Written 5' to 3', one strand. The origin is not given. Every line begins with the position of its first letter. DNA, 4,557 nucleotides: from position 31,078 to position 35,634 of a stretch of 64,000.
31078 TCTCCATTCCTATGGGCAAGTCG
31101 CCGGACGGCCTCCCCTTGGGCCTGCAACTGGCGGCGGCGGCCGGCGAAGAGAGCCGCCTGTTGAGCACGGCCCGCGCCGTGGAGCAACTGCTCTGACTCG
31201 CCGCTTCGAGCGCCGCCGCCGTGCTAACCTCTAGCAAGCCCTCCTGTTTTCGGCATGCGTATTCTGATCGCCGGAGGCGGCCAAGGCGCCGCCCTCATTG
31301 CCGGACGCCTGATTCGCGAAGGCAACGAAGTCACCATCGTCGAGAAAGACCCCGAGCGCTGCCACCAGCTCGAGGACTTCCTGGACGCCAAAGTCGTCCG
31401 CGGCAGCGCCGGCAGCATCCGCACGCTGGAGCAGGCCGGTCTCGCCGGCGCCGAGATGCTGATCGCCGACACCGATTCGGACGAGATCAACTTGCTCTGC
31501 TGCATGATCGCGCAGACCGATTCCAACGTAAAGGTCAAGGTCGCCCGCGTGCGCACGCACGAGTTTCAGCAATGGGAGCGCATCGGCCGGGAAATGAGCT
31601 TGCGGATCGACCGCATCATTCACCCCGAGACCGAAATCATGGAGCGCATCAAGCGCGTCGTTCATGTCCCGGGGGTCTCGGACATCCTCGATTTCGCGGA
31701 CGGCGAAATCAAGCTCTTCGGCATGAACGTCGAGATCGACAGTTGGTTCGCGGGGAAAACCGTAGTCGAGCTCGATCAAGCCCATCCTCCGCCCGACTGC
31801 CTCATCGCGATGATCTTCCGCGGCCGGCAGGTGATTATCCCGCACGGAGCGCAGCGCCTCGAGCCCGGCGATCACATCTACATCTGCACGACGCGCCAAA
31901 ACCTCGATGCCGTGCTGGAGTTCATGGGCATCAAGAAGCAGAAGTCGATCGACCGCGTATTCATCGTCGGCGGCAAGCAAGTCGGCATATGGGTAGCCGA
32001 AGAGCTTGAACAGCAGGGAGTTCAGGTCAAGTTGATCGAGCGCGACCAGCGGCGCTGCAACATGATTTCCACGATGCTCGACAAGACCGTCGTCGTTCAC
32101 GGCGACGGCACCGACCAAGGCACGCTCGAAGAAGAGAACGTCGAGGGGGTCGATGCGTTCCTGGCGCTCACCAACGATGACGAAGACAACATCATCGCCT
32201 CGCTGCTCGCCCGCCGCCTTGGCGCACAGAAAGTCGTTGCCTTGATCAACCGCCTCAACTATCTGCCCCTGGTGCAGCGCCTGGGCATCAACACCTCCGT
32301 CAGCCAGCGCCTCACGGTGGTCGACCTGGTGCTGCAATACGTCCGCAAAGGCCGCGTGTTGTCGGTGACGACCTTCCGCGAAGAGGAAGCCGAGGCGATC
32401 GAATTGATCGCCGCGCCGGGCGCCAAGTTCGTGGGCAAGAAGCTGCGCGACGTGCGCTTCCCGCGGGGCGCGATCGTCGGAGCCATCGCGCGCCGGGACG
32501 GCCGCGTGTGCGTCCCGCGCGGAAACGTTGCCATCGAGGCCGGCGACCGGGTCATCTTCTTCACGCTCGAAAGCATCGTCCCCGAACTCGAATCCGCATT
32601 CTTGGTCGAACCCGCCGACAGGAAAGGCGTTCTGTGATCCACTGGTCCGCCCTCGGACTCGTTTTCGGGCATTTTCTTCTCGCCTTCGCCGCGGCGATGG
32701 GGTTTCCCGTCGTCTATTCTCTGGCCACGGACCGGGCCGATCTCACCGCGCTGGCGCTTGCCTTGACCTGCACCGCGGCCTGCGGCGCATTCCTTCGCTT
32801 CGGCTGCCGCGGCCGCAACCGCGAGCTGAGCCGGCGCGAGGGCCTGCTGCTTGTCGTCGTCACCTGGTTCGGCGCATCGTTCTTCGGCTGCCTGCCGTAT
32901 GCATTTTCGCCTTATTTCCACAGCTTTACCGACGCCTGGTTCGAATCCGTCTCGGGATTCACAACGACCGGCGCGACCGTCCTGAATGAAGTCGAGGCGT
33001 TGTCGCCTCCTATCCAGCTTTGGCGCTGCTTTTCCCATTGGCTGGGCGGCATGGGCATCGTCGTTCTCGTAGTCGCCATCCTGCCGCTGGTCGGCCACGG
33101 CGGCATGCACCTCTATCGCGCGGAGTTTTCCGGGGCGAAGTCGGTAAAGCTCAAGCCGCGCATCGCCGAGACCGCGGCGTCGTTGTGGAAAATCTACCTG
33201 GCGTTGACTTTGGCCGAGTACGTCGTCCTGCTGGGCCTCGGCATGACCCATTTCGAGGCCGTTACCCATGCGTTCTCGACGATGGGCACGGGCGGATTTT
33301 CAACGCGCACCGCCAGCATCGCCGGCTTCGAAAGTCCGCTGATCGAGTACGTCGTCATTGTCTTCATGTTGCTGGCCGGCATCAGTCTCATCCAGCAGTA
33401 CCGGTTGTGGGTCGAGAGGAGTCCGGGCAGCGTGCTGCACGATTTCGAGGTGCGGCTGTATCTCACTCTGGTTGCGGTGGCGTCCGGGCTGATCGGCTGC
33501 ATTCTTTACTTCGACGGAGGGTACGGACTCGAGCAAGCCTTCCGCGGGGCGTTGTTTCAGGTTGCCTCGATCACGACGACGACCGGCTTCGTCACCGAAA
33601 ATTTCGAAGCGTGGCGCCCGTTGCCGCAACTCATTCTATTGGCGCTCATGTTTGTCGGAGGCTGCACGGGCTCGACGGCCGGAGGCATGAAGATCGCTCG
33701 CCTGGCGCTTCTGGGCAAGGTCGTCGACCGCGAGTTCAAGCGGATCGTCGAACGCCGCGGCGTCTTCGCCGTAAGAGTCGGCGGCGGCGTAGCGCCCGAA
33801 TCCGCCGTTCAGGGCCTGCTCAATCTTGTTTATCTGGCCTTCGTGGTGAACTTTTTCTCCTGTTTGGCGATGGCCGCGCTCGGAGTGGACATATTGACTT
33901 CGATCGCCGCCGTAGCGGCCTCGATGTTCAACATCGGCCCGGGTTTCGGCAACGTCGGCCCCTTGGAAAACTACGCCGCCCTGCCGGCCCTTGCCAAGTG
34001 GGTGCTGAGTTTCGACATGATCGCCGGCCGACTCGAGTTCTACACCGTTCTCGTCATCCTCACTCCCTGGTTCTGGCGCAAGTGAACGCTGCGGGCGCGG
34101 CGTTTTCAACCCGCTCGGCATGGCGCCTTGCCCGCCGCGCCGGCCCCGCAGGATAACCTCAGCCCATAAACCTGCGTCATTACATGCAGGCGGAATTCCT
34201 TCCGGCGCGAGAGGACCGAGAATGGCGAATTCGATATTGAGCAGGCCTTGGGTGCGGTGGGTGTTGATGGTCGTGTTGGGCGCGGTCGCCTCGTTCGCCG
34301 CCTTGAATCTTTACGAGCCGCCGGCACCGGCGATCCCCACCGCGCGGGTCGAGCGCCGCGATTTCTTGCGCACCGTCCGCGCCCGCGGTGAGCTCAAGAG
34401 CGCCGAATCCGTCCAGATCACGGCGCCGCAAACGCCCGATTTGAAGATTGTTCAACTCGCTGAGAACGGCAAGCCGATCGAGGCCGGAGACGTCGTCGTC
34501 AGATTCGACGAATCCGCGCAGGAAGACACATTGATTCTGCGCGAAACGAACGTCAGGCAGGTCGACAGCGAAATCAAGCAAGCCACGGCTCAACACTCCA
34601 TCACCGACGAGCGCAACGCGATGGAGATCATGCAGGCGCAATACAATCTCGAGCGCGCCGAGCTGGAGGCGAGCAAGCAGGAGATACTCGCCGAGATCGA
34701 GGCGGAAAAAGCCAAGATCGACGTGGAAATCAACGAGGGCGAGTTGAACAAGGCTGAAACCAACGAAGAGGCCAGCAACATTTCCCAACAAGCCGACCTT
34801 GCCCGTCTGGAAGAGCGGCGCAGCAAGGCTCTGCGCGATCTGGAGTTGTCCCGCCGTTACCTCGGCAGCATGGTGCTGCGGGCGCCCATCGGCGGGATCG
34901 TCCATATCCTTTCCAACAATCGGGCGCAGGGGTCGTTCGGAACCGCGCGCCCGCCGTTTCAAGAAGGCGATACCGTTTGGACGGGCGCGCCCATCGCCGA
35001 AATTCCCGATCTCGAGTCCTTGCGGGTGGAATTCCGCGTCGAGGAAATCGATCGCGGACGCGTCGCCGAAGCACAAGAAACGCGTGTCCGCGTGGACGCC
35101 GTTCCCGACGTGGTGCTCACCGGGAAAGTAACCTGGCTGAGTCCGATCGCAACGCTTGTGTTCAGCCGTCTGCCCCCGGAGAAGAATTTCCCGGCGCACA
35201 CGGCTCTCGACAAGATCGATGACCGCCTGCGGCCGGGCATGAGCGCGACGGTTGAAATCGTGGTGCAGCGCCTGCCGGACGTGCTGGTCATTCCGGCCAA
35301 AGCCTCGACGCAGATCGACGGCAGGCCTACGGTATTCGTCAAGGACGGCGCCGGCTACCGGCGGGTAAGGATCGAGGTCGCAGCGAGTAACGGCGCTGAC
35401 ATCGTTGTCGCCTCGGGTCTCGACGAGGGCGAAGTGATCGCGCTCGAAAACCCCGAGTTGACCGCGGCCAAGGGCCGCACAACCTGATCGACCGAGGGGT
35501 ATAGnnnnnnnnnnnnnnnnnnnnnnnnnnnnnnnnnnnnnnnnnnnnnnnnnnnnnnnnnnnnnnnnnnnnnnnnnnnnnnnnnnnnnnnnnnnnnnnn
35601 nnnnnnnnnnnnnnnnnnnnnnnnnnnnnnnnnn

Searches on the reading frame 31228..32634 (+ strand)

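Call 29: search_protein_families(library=pfam, proteins=[window:31228-32634:+], max_evalue=0.00001)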
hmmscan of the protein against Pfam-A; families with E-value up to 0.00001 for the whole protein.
window:31228-32634:+ (469 aa): 6 families
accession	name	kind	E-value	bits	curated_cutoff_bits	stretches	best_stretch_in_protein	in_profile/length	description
PF02254.24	TrkA_N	-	6e-46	156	23.8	2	244-359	1-115/116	TrkA-N domain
PF02080.26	TrkA_C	-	3.6e-29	100.9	27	2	167-234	5-71/71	TrkA-C domain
PF13241.12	NAD_binding_7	-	2.2e-09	38.3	22.1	0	9-103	7-89/104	Putative NAD(P)-binding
PF01494.25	FAD_binding_3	-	8.4e-07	29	22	0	244-277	4-37/349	FAD binding domain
PF07992.20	Pyr_redox_2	-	2.3e-06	27.7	26.1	0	237-285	138-186/291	Pyridine nucleotide-disulphide oxidoreductase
PF00070.33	Pyr_redox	-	5.4e-06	27.3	22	0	243-283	1-45/82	Pyridine nucleotide-disulphide oxidoreductase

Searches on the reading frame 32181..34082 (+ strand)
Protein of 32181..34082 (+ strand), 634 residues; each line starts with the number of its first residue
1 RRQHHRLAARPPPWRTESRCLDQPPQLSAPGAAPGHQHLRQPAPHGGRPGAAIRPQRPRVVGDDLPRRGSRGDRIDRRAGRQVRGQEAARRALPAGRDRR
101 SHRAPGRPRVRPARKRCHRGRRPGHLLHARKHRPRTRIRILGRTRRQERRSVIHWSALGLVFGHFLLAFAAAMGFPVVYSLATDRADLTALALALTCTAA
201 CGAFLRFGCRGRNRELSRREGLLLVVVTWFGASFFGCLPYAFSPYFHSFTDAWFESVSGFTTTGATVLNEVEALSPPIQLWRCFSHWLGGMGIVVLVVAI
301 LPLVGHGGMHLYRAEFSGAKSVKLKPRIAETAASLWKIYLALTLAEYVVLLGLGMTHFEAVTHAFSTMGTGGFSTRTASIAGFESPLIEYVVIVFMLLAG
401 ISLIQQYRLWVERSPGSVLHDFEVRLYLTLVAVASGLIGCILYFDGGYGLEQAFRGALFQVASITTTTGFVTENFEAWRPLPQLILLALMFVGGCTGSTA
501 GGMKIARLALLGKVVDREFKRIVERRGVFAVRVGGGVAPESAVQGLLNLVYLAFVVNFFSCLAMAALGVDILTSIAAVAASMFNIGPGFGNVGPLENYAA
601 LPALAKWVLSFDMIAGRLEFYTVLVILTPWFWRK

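Call 29: search_protein_families(library=pfam, proteins=[window:32181-34082:+], max_evalue=0.00001)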
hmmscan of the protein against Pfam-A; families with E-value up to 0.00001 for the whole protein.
window:32181-34082:+ (634 aa): 1 family
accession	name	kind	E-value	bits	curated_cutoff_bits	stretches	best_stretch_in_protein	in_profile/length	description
PF02386.22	TrkH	-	3.3e-60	204.4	27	2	194-403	8-234/502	Cation transport protein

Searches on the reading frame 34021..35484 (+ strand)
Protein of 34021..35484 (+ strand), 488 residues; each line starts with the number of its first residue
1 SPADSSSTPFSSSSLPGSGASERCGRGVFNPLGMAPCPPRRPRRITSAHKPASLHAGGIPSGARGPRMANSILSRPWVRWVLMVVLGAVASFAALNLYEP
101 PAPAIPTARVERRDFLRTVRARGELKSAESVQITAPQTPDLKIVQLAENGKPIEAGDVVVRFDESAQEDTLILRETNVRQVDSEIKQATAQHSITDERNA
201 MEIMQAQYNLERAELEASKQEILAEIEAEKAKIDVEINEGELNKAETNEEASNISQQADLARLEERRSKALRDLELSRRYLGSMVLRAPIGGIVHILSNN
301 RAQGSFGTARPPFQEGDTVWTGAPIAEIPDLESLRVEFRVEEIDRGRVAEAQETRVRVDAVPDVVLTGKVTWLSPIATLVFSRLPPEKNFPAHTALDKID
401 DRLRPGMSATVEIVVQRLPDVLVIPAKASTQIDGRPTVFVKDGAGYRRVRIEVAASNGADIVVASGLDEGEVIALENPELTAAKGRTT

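Call 29: search_protein_families(library=pfam, proteins=[window:34021-35484:+], max_evalue=0.00001)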
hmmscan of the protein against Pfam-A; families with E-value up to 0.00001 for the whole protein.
window:34021-35484:+ (488 aa): 2 families
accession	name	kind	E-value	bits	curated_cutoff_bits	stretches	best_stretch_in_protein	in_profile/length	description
PF13437.12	HlyD_3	-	4.4e-08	34.2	22.2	1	286-406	2-106/106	HlyD family secretion protein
PF16576.10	HlyD_D23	-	2.4e-07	30.7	30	1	208-378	49-189/214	Barrel-sandwich domain of CusB or HlyD membrane-fusion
